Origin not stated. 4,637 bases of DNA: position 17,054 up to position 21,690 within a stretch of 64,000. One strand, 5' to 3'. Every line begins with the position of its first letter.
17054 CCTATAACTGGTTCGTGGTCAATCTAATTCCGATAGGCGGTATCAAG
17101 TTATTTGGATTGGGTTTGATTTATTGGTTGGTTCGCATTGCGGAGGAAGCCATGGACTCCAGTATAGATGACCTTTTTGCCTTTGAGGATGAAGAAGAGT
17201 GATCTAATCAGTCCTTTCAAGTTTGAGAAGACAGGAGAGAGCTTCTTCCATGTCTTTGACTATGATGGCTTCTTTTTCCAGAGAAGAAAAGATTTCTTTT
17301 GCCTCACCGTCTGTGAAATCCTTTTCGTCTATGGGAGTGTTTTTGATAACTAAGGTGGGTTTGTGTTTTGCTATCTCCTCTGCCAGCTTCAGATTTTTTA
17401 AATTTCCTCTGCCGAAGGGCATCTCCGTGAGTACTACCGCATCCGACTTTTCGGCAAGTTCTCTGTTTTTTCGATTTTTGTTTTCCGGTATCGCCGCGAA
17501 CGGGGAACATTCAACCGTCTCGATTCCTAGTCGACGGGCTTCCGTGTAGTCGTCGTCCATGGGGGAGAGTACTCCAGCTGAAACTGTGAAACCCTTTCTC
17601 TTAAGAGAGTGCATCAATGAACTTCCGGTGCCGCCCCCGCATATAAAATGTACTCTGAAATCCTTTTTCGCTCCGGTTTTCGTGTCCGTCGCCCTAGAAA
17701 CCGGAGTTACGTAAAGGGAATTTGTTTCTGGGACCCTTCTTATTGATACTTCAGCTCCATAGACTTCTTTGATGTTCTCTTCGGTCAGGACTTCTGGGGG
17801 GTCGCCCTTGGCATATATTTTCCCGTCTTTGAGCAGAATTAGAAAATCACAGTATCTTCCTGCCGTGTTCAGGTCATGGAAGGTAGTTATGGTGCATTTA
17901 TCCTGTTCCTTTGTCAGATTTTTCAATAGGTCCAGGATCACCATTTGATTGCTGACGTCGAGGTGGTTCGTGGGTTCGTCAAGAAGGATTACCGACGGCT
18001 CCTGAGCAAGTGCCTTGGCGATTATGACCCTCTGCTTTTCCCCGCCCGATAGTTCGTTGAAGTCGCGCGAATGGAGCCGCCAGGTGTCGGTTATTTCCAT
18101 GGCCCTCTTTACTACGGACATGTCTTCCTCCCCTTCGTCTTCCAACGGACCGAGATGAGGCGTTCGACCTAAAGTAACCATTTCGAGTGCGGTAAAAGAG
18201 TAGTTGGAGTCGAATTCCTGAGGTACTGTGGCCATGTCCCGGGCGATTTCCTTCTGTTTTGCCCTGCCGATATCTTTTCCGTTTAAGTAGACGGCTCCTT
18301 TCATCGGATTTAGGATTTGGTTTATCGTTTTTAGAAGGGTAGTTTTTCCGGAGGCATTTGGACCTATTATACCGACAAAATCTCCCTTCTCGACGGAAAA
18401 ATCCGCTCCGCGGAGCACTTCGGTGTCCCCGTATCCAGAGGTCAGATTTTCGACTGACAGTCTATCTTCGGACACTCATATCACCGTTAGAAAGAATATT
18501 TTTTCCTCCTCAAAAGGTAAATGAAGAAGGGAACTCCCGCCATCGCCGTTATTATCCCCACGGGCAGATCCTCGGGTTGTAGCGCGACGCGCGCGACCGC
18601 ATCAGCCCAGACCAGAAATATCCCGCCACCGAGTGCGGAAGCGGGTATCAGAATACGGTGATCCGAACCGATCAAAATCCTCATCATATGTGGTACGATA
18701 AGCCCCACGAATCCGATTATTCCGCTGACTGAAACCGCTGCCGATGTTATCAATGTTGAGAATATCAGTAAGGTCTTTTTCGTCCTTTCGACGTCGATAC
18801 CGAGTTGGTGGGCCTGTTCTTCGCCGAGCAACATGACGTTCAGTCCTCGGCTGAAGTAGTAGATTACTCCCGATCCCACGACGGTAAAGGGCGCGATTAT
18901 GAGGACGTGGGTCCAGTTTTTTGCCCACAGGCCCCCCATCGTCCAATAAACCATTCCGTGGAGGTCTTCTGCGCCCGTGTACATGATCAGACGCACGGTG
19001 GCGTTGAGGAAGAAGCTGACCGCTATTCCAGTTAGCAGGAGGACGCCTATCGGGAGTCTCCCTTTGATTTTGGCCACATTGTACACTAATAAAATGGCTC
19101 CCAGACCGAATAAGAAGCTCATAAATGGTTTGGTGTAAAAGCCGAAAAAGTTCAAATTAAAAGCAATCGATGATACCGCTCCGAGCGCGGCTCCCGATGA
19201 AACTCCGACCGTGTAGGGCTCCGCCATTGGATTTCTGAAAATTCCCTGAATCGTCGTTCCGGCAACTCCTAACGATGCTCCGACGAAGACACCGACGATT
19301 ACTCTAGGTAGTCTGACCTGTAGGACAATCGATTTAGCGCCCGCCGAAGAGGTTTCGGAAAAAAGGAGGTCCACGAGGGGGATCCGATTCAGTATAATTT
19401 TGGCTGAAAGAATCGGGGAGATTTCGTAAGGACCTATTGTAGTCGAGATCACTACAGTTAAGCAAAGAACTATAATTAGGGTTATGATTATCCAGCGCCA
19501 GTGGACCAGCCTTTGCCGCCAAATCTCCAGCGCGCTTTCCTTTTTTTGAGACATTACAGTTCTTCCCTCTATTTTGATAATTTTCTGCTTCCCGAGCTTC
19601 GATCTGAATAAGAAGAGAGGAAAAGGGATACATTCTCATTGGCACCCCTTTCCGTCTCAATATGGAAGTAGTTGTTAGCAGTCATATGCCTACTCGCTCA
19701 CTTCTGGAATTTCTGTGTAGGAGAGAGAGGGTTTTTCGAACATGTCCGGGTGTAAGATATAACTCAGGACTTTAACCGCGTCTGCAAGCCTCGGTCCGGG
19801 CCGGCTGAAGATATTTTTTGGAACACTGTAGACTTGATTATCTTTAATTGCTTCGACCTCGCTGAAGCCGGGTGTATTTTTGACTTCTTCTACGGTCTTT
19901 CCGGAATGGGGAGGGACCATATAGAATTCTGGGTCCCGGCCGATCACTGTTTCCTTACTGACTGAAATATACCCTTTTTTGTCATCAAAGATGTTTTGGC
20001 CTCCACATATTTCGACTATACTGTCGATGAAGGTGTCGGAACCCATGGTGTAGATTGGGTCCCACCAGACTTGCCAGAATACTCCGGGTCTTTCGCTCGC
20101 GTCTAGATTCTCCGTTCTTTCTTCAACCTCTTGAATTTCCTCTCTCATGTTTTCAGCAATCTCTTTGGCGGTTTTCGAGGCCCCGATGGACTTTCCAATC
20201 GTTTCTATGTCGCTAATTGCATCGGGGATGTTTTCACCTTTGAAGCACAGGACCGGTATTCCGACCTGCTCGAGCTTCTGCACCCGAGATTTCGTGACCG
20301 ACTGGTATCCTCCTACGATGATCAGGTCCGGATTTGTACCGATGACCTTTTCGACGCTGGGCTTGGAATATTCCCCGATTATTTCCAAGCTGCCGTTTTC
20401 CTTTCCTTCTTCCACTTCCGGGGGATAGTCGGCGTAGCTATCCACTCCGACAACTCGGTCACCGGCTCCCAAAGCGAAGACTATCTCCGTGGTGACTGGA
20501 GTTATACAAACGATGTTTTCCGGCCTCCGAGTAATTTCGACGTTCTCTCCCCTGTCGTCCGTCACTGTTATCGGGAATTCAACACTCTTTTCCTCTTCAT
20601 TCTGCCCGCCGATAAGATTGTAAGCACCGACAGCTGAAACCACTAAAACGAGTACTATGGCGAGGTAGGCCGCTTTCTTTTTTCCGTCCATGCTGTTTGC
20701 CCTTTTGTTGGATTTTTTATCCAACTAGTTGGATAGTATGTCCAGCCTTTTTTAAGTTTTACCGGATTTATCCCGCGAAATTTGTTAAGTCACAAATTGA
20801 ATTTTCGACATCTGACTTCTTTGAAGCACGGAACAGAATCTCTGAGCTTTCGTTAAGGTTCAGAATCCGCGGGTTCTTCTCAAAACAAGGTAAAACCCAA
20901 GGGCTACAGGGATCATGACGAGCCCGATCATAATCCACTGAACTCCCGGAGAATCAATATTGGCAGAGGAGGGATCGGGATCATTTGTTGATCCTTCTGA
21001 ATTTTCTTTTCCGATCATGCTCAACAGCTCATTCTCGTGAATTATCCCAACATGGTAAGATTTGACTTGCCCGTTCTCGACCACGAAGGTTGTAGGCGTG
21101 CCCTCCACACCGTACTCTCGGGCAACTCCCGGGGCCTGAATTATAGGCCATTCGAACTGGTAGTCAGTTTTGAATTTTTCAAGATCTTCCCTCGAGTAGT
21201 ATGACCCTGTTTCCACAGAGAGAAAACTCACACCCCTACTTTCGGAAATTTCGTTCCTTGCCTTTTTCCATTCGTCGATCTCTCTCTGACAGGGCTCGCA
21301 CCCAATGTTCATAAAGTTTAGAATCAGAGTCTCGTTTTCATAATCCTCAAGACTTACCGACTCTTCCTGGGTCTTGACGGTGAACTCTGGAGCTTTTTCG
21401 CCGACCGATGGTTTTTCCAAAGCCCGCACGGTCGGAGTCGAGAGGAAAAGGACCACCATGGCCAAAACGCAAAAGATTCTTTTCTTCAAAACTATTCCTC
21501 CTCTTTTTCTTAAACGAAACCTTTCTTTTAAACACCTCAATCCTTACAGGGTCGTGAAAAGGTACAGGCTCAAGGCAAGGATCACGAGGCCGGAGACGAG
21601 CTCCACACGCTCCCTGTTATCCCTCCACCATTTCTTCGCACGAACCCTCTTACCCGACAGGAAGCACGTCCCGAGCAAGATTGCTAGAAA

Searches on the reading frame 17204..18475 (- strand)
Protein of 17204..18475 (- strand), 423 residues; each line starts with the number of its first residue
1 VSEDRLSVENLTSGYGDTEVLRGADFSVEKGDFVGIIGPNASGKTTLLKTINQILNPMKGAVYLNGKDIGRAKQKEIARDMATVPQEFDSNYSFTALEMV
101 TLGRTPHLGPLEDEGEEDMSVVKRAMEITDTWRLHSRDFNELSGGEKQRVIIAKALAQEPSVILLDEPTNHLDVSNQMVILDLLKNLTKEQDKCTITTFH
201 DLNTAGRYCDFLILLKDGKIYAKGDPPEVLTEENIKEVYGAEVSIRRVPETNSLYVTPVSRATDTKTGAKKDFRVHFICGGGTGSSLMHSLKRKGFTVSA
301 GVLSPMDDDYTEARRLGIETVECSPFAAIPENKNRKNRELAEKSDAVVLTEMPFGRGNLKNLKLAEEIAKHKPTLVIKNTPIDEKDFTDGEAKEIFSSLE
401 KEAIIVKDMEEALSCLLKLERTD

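Call 63: search_protein_families(library=pfam, proteins=[window:17204-18475:-], max_evalue=0.0001)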
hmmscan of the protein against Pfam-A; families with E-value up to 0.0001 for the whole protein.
window:17204-18475:- (423 aa): 4 families
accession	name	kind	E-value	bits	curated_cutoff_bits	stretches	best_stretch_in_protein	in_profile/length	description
PF00005.33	ABC_tran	-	6.2e-30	105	25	1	21-170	1-137/137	ABC transporter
PF13304.12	AAA_21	-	4.4e-11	43.8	27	1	33-68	1-36/304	AAA domain, putative AbiEii toxin, Type IV TA system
PF02463.25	SMC_N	-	6.4e-07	29.5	40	1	32-194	25-193/220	RecF/RecN/SMC N terminal domain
PF13175.12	AAA_15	-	1.6e-05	25.1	32.1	0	34-58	26-50/374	AAA ATPase domain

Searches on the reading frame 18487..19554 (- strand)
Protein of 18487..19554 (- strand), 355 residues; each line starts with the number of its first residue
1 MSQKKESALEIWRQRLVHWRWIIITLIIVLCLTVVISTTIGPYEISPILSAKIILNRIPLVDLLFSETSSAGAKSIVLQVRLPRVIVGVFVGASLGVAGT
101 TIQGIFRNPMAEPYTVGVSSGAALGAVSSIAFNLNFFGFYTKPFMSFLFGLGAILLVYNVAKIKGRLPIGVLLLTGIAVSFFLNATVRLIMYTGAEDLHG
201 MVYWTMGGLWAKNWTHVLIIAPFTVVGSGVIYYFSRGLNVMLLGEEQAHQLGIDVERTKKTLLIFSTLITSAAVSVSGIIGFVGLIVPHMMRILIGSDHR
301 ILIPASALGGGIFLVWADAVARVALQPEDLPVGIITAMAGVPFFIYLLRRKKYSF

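Call 63: search_protein_families(library=pfam, proteins=[window:18487-19554:-], max_evalue=0.0001)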
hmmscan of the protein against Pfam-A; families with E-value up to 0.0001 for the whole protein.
window:18487-19554:- (355 aa): 1 family
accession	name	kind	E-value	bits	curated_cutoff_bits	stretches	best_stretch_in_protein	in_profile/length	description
PF01032.23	FecCD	-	2e-93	313.3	26.5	1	30-350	2-311/311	FecCD transport family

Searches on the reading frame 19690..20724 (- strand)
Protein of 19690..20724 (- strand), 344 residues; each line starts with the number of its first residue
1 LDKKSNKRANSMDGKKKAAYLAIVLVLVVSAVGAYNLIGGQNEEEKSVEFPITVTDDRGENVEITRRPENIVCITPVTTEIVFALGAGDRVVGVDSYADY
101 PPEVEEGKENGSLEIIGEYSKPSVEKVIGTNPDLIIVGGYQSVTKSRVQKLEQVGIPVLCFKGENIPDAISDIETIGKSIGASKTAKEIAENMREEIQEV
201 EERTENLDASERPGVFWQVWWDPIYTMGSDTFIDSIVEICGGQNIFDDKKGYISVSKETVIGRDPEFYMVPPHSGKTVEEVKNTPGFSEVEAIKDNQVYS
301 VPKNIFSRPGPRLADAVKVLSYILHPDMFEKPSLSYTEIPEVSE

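Call 63: search_protein_families(library=pfam, proteins=[window:19690-20724:-], max_evalue=0.0001)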
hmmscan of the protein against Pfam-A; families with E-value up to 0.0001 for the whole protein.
window:19690-20724:- (344 aa): 1 family
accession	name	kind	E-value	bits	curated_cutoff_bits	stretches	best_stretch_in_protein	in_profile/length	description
PF01497.23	Peripla_BP_2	-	3e-30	105.8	27.5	1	71-303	1-233/235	Periplasmic binding protein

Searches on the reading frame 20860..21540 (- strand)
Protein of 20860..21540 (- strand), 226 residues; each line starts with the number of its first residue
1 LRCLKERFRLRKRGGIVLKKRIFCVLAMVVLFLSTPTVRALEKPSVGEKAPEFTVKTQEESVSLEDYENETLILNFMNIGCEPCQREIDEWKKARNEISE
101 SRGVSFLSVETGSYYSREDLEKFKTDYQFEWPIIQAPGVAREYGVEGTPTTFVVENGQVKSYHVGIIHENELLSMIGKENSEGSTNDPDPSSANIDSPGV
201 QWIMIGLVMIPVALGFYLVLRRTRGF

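Call 63: search_protein_families(library=pfam, proteins=[window:20860-21540:-], max_evalue=0.0001)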
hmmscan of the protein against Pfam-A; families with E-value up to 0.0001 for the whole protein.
window:20860-21540:- (226 aa): 4 families
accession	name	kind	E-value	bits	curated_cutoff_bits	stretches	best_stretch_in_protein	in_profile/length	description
PF00578.27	AhpC-TSA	-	1.1e-16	61.4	26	1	46-159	1-121/124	AhpC/TSA family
PF08534.16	Redoxin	-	6e-11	42.8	26.6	1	46-168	2-137/148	Redoxin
PF00085.26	Thioredoxin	-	8.2e-06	26.2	23.5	0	135-176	60-101/103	Thioredoxin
PF13098.12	Thioredoxin_2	-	3.9e-05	24.4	27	1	69-175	5-103/104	Thioredoxin-like domain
